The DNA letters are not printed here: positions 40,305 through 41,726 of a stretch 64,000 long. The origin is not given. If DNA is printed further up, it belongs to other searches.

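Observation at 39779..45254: Cluster of two radical-SAM enzymes (one SPASM-type) with a VWA protein, a membrane protein and a stand-alone MetH activation-domain homologue; no visible precursor peptide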

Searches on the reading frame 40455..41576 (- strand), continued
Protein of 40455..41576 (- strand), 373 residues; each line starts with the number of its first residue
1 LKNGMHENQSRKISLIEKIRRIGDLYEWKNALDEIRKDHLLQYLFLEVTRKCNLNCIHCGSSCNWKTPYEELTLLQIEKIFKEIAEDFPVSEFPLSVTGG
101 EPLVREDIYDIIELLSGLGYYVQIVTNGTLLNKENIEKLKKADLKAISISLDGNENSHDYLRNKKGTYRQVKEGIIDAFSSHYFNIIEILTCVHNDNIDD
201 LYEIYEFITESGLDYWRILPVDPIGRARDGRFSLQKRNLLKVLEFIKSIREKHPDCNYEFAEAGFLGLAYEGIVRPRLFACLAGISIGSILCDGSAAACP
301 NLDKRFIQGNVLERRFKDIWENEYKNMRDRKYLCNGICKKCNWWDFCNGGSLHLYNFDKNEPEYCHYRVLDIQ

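Call 71: search_solved_structures(query=A2, max_evalue=0.00001)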
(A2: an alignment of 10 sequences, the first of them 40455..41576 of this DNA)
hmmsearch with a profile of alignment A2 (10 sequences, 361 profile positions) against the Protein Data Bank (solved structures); distinct sequences matched with E-value up to 0.00001: 21.
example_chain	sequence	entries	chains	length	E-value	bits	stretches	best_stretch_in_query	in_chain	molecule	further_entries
5wgg_A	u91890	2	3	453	1.1e-25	93.4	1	14-350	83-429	Radical SAM domain protein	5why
7vob_C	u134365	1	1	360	4.4e-22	81.6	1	24-206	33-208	Cytosylglucuronate decarboxylase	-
7voc_C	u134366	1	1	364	4.5e-22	81.6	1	24-206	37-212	Cytosylglucuronate decarboxylase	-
6efn_A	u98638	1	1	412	1.2e-21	80.1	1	33-228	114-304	Sporulation killing factor maturation protein SkfB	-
7tol_A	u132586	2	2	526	8.2e-20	74.1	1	32-236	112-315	glycerol dibiphytanyl glycerol tetraether - macrocyclic archaeol synthase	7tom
4k37_A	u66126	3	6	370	1.6e-15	60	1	34-345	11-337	Anaerobic sulfatase-maturating enzyme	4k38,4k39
4k36_A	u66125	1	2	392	2.3e-15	59.5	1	34-345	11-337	Anaerobic sulfatase-maturating enzyme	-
5v1q_A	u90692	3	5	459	7.6e-14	54.5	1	14-339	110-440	Radical SAM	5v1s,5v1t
6c8v_A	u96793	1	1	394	4.2e-13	52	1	30-357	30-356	Coenzyme PQQ synthesis protein E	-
2fb2_A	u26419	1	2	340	7.7e-13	51.2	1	27-199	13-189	Molybdenum cofactor biosynthesis protein A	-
1tv7_A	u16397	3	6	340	1.2e-12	50.5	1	27-199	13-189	Molybdenum cofactor biosynthesis protein A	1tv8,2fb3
8wm2_A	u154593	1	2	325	1.4e-09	40.4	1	29-138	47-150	Fe-S radical SAM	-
9gm3_A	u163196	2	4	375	2.6e-09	39.6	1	23-168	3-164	ChlB radical SAM domain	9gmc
4m7t_A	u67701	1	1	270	1.7e-08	36.9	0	267-330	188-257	BtrN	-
8vpo_A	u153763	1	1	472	1.7e-08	36.9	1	15-205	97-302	Radical SAM core domain-containing protein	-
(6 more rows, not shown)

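Call 83: search_protein_families(library=ncbifam, proteins=[L055:7558-7935:+, L084:7551-7982:+, L028:7442-7975:+, L031:1100-1351:+, L055:8001-9005:+, L084:8001-9056:+, L014:208-1293:+, L017:1873-2964:+, L031:1323-2423:+, L028:8001-9128:+], max_evalue=0.00001)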
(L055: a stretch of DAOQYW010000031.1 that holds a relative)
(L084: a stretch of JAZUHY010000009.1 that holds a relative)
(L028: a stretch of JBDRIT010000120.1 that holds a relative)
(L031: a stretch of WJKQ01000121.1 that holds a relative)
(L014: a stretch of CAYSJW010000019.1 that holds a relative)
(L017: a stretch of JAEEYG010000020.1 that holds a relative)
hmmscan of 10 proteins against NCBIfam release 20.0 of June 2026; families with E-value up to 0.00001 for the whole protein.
L055:7558-7935:+ (125 aa): 1 family
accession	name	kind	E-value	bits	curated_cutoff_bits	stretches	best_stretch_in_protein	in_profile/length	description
TIGR04134.1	lipo_with_rSAM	hypoth_equivalog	3.5e-10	40.1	39.8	1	26-115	28-127/150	radical SAM-associated putative lipoprotein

L084:7551-7982:+ (143 aa): 1 family
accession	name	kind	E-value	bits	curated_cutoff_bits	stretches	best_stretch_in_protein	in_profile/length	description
TIGR04134.1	lipo_with_rSAM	hypoth_equivalog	2.9e-27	95.5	39.8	1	5-141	5-149/150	radical SAM-associated putative lipoprotein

L028:7442-7975:+ (177 aa): 0 families

L031:1100-1351:+ (83 aa): 0 families

L055:8001-9005:+ (334 aa): 56 families (the best 25 are shown)
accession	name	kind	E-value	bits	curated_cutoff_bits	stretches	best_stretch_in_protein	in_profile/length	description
TIGR04133.1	rSAM_w_lipo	hypoth_equivalog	9.7e-142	472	425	1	1-330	19-347/350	TIGR04133 family radical SAM/SPASM protein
TIGR04053.2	TIGR04053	equivalog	6.9e-36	124.3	395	1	8-214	10-214/366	TIGR04053 family radical SAM/SPASM domain-containing protein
TIGR04103.1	rSAM_nif11_3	equivalog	5.9e-35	120.7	725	1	3-313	2-325/412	nif11-class peptide radical SAM maturase 3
TIGR04055.1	rSAM_NirJ2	equivalog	1.4e-33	116.8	500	1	9-312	3-303/326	putative heme d1 biosynthesis radical SAM protein NirJ2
TIGR04545.1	rSAM_ahbD_hemeb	equivalog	1.8e-33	116.4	500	1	9-226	3-217/339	heme b synthase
TIGR03962.1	mycofact_rSAM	equivalog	8.9e-33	113.9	265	1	8-315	14-315/339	mycofactocin radical SAM maturase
TIGR04546.1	rSAM_ahbC_deAc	equivalog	6.3e-29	100.9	650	1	7-216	40-245/390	12,18-didecarboxysiroheme deacetylase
TIGR04347.1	pseudo_SAM_Halo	equivalog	2.1e-27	96.4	525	1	8-210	40-238/390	TIGR04347 family pseudo-SAM/SPASM protein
TIGR04054.1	rSAM_NirJ1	equivalog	4.3e-27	94.7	650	1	9-213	39-239/387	putative heme d1 biosynthesis radical SAM protein NirJ1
TIGR03913.1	rad_SAM_trio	equivalog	1.1e-26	93.2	591.75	1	8-314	21-336/477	GDL motif peptide-associated radical SAM/SPASM maturase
TIGR04051.1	rSAM_NirJ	equivalog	2.5e-25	89.2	515.45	1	9-215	5-211/354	heme d1 biosynthesis radical SAM protein NirJ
TIGR02109.1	PQQ_syn_pqqE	equivalog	2.1e-24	86.1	381.35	1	8-315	9-318/358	pyrroloquinoline quinone biosynthesis protein PqqE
TIGR04317.1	W_rSAM_matur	equivalog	3.8e-22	78.9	380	1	5-187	3-187/349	tungsten cofactor oxidoreductase radical SAM maturase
TIGR04340.1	rSAM_ACGX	hypoth_equivalog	5.7e-21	75.1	400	1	9-312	6-319/341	radical SAM/SPASM domain protein, ACGX system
NF041298.1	rSAM_mat_DynA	equivalog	1.5e-20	73.5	450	1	13-315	8-323/356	dynobactin maturation radical SAM/SPASM protein DynA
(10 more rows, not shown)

L084:8001-9056:+ (351 aa): 56 families (the best 25 are shown)
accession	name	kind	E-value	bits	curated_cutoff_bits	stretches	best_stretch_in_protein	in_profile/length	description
TIGR04133.1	rSAM_w_lipo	hypoth_equivalog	8.4e-158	524.8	425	1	1-349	1-349/350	TIGR04133 family radical SAM/SPASM protein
TIGR04053.2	TIGR04053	equivalog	6.3e-36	124.4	395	1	20-238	5-220/366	TIGR04053 family radical SAM/SPASM domain-containing protein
TIGR04545.1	rSAM_ahbD_hemeb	equivalog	7.3e-35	121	500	1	27-243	3-216/339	heme b synthase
TIGR04055.1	rSAM_NirJ2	equivalog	1.1e-33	117.2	500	1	27-329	3-302/326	putative heme d1 biosynthesis radical SAM protein NirJ2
TIGR03913.1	rad_SAM_trio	equivalog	3.8e-31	108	591.75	1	23-330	18-334/477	GDL motif peptide-associated radical SAM/SPASM maturase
TIGR03962.1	mycofact_rSAM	equivalog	7.8e-30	104.2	265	1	26-332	14-314/339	mycofactocin radical SAM maturase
TIGR04103.1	rSAM_nif11_3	equivalog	1.3e-29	103.1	725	1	24-327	5-312/412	nif11-class peptide radical SAM maturase 3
TIGR04051.1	rSAM_NirJ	equivalog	7.2e-29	100.9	515.45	1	27-230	5-204/354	heme d1 biosynthesis radical SAM protein NirJ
TIGR04347.1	pseudo_SAM_Halo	equivalog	2.2e-27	96.3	525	1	14-229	30-239/390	TIGR04347 family pseudo-SAM/SPASM protein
TIGR04546.1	rSAM_ahbC_deAc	equivalog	2.8e-25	88.9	650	1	26-233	41-244/390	12,18-didecarboxysiroheme deacetylase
TIGR04054.1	rSAM_NirJ1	equivalog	2.4e-24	85.7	650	1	27-230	39-238/387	putative heme d1 biosynthesis radical SAM protein NirJ1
TIGR04250.1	SCM_rSAM_ScmE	equivalog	3e-23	82.3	400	1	29-331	8-327/358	SynChlorMet cassette radical SAM/SPASM protein ScmE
TIGR04251.1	SCM_rSAM_ScmF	equivalog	1.3e-21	77.4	400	1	21-330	1-320/353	SynChlorMet cassette radical SAM/SPASM protein ScmF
TIGR04303.1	GeoRSP_rSAM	equivalog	4.8e-21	75.7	400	1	27-329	8-304/325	GeoRSP system radical SAM/SPASM protein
NF050035.1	rSAM_WgK_link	exception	8.3e-21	74.4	650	1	30-227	15-209/367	radical SAM/SPASM peptide maturase WgkB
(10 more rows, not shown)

L014:208-1293:+ (361 aa): 69 families (the best 25 are shown)
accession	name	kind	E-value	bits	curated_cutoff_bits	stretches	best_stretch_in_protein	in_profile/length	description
TIGR04133.1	rSAM_w_lipo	hypoth_equivalog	7e-105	350.8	425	1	6-353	6-347/350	TIGR04133 family radical SAM/SPASM protein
TIGR04545.1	rSAM_ahbD_hemeb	equivalog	3.5e-47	161.5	500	1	27-237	3-208/339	heme b synthase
TIGR04055.1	rSAM_NirJ2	equivalog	1.8e-44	152.6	500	1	27-336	3-304/326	putative heme d1 biosynthesis radical SAM protein NirJ2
TIGR03962.1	mycofact_rSAM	equivalog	5.9e-44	150.6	265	1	26-338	14-315/339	mycofactocin radical SAM maturase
TIGR04051.1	rSAM_NirJ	equivalog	6.3e-41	140.5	515.45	1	27-214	5-186/354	heme d1 biosynthesis radical SAM protein NirJ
TIGR04103.1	rSAM_nif11_3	equivalog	1.4e-39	135.9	725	1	23-336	4-325/412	nif11-class peptide radical SAM maturase 3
TIGR04054.1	rSAM_NirJ1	equivalog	3.9e-39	134.4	650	1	27-203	39-209/387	putative heme d1 biosynthesis radical SAM protein NirJ1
TIGR04053.2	TIGR04053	equivalog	1.9e-36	126.1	395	1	25-216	9-198/366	TIGR04053 family radical SAM/SPASM domain-containing protein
NF050035.1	rSAM_WgK_link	exception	1.5e-35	122.9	650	2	30-237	15-217/367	radical SAM/SPASM peptide maturase WgkB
TIGR04347.1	pseudo_SAM_Halo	equivalog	2.3e-35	122.6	525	1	26-211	40-219/390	TIGR04347 family pseudo-SAM/SPASM protein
TIGR04546.1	rSAM_ahbC_deAc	equivalog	2.2e-34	118.9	650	1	15-201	32-210/390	12,18-didecarboxysiroheme deacetylase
TIGR04251.1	SCM_rSAM_ScmF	equivalog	6.2e-32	111.4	400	1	21-338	1-323/353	SynChlorMet cassette radical SAM/SPASM protein ScmF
TIGR03913.1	rad_SAM_trio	equivalog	2.7e-29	101.9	591.75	1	25-337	20-336/477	GDL motif peptide-associated radical SAM/SPASM maturase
NF045574.1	sacti_mat_StsB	exception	2e-26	92.9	625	1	15-308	87-363/466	StsB family radical SAM/SPASM domain sactipeptide maturase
TIGR02109.1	PQQ_syn_pqqE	equivalog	9.2e-26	90.6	381.35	1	19-327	3-303/358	pyrroloquinoline quinone biosynthesis protein PqqE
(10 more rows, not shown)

L017:1873-2964:+ (363 aa): 73 families (the best 25 are shown)
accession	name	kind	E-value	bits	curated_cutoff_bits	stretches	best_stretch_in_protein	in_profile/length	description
TIGR04133.1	rSAM_w_lipo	hypoth_equivalog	1.3e-93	313.8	425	1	11-349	7-340/350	TIGR04133 family radical SAM/SPASM protein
TIGR04545.1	rSAM_ahbD_hemeb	equivalog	3.8e-53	181.1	500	1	31-348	3-326/339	heme b synthase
TIGR04053.2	TIGR04053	equivalog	2.7e-48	165.1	395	1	30-245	10-221/366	TIGR04053 family radical SAM/SPASM domain-containing protein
TIGR03962.1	mycofact_rSAM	equivalog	1e-42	146.6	265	1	28-346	12-319/339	mycofactocin radical SAM maturase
TIGR04055.1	rSAM_NirJ2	equivalog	3.6e-41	141.8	500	1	32-341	4-305/326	putative heme d1 biosynthesis radical SAM protein NirJ2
TIGR04051.1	rSAM_NirJ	equivalog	4.2e-40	137.8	515.45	1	31-241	5-209/354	heme d1 biosynthesis radical SAM protein NirJ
TIGR04054.1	rSAM_NirJ1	equivalog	5.3e-39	133.9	650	1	31-238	39-240/387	putative heme d1 biosynthesis radical SAM protein NirJ1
TIGR04347.1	pseudo_SAM_Halo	equivalog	7.1e-39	134.2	525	1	30-238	40-242/390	TIGR04347 family pseudo-SAM/SPASM protein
TIGR04103.1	rSAM_nif11_3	equivalog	2.1e-38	132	725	1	31-341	8-326/412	nif11-class peptide radical SAM maturase 3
TIGR04546.1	rSAM_ahbC_deAc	equivalog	5.3e-36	124.2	650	1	26-240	37-245/390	12,18-didecarboxysiroheme deacetylase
NF050035.1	rSAM_WgK_link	exception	2.7e-34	118.7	650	2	26-247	9-222/367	radical SAM/SPASM peptide maturase WgkB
TIGR04303.1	GeoRSP_rSAM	equivalog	3.8e-32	112.2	400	1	30-340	7-306/325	GeoRSP system radical SAM/SPASM protein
NF045574.1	sacti_mat_StsB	exception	2.7e-31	108.9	625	1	20-341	88-396/466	StsB family radical SAM/SPASM domain sactipeptide maturase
NF047865.1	rSAM_PapB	equivalog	4.6e-31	108.2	340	1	35-343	10-319/330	PapB family radical SAM/SPASM ranthipeptide maturase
TIGR03913.1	rad_SAM_trio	equivalog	3.5e-30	104.8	591.75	1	14-343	5-338/477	GDL motif peptide-associated radical SAM/SPASM maturase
TIGR03942.1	sulfatase_rSAM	equivalog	6.1e-21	74.9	349.45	1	36-346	9-330/363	anaerobic sulfatase maturase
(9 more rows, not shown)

L031:1323-2423:+ (366 aa): 67 families (the best 25 are shown)
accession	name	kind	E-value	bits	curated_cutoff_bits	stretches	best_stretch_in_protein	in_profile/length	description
TIGR04133.1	rSAM_w_lipo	hypoth_equivalog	4.6e-89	298.8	425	1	16-358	9-345/350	TIGR04133 family radical SAM/SPASM protein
TIGR04545.1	rSAM_ahbD_hemeb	equivalog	1.7e-48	165.8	500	1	34-347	3-322/339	heme b synthase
TIGR04053.2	TIGR04053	equivalog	9.4e-45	153.4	395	1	33-248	10-223/366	TIGR04053 family radical SAM/SPASM domain-containing protein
TIGR04055.1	rSAM_NirJ2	equivalog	8e-43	147.2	500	1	34-347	3-308/326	putative heme d1 biosynthesis radical SAM protein NirJ2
TIGR03962.1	mycofact_rSAM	equivalog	1.6e-40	139.3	265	1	33-347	14-317/339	mycofactocin radical SAM maturase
TIGR04051.1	rSAM_NirJ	equivalog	2.8e-39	135.1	515.45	1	34-218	5-184/354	heme d1 biosynthesis radical SAM protein NirJ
TIGR04103.1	rSAM_nif11_3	equivalog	7.4e-38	130.2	725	1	29-344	3-326/412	nif11-class peptide radical SAM maturase 3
TIGR04303.1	GeoRSP_rSAM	equivalog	7.8e-38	130.8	400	1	34-343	8-306/325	GeoRSP system radical SAM/SPASM protein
TIGR04347.1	pseudo_SAM_Halo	equivalog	1.5e-37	129.8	525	1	25-217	32-219/390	TIGR04347 family pseudo-SAM/SPASM protein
TIGR04054.1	rSAM_NirJ1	equivalog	1e-36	126.4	650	1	34-203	39-203/387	putative heme d1 biosynthesis radical SAM protein NirJ1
TIGR03913.1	rad_SAM_trio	equivalog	7.4e-34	116.9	591.75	1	32-343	20-335/477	GDL motif peptide-associated radical SAM/SPASM maturase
TIGR04546.1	rSAM_ahbC_deAc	equivalog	8.2e-34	117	650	1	32-202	40-205/390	12,18-didecarboxysiroheme deacetylase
NF050035.1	rSAM_WgK_link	exception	6e-33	114.3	650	2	38-250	16-222/367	radical SAM/SPASM peptide maturase WgkB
NF047865.1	rSAM_PapB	equivalog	2.7e-30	105.8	340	1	38-345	10-318/330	PapB family radical SAM/SPASM ranthipeptide maturase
NF045574.1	sacti_mat_StsB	exception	9.6e-29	100.5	625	1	26-343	91-395/466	StsB family radical SAM/SPASM domain sactipeptide maturase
TIGR03942.1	sulfatase_rSAM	equivalog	1.8e-21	76.7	349.45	1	39-343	9-324/363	anaerobic sulfatase maturase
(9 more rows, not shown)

L028:8001-9128:+ (375 aa): 60 families (the best 25 are shown)
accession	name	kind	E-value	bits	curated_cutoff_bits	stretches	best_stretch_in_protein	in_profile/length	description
TIGR04133.1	rSAM_w_lipo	hypoth_equivalog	2.4e-85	286.5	425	1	16-352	14-347/350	TIGR04133 family radical SAM/SPASM protein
TIGR04545.1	rSAM_ahbD_hemeb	equivalog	3.9e-32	112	500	1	30-238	4-209/339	heme b synthase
TIGR03962.1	mycofact_rSAM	equivalog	2.2e-31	109.3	265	1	28-345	14-323/339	mycofactocin radical SAM maturase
TIGR04053.2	TIGR04053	equivalog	2.7e-31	109.1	395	1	28-234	10-214/366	TIGR04053 family radical SAM/SPASM domain-containing protein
TIGR04055.1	rSAM_NirJ2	equivalog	7.7e-27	94.7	500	1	32-334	6-303/326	putative heme d1 biosynthesis radical SAM protein NirJ2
TIGR04054.1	rSAM_NirJ1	equivalog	1.2e-26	93.3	650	1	30-199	40-205/387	putative heme d1 biosynthesis radical SAM protein NirJ1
TIGR04103.1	rSAM_nif11_3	equivalog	4.4e-25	88.1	725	1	25-335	4-325/412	nif11-class peptide radical SAM maturase 3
TIGR04250.1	SCM_rSAM_ScmE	equivalog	7.2e-25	87.6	400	1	30-193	7-167/358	SynChlorMet cassette radical SAM/SPASM protein ScmE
TIGR04317.1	W_rSAM_matur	equivalog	1.7e-23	83.3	380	1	25-210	3-190/349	tungsten cofactor oxidoreductase radical SAM maturase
TIGR04347.1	pseudo_SAM_Halo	equivalog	2.1e-23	83.2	525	1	29-188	41-196/390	TIGR04347 family pseudo-SAM/SPASM protein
NF050035.1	rSAM_WgK_link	exception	8.9e-23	80.9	650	1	30-219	13-199/367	radical SAM/SPASM peptide maturase WgkB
TIGR04546.1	rSAM_ahbC_deAc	equivalog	2.9e-21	75.7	650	1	30-235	43-244/390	12,18-didecarboxysiroheme deacetylase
TIGR04051.1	rSAM_NirJ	equivalog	1.3e-20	73.7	515.45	1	31-213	7-185/354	heme d1 biosynthesis radical SAM protein NirJ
TIGR04251.1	SCM_rSAM_ScmF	equivalog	7.7e-19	68.3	400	1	23-191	1-169/353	SynChlorMet cassette radical SAM/SPASM protein ScmF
TIGR02668.1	moaA_archaeal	equivalog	7.8e-19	67.8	325.25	1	24-192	8-174/303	GTP 3',8-cyclase MoaA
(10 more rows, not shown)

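Call 89: search_protein_families(library=padloc, proteins=[window:40455-41564:-], max_evalue=0.001)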
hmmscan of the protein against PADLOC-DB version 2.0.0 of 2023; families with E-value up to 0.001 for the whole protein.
window:40455-41564:- (369 aa): 3 families
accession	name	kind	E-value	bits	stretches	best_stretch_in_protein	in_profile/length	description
PDLC02903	pVip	-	1.8e-20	71.5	1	43-228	5-179/257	Viperins not associated with kinases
PDLC02904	pVip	-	2.4e-20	71.2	1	44-223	9-181/262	Viperins associated with kinases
PDLC02905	pVip-kinase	-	1.3e-06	26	1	87-229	231-378/474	Viperin-kinase fusion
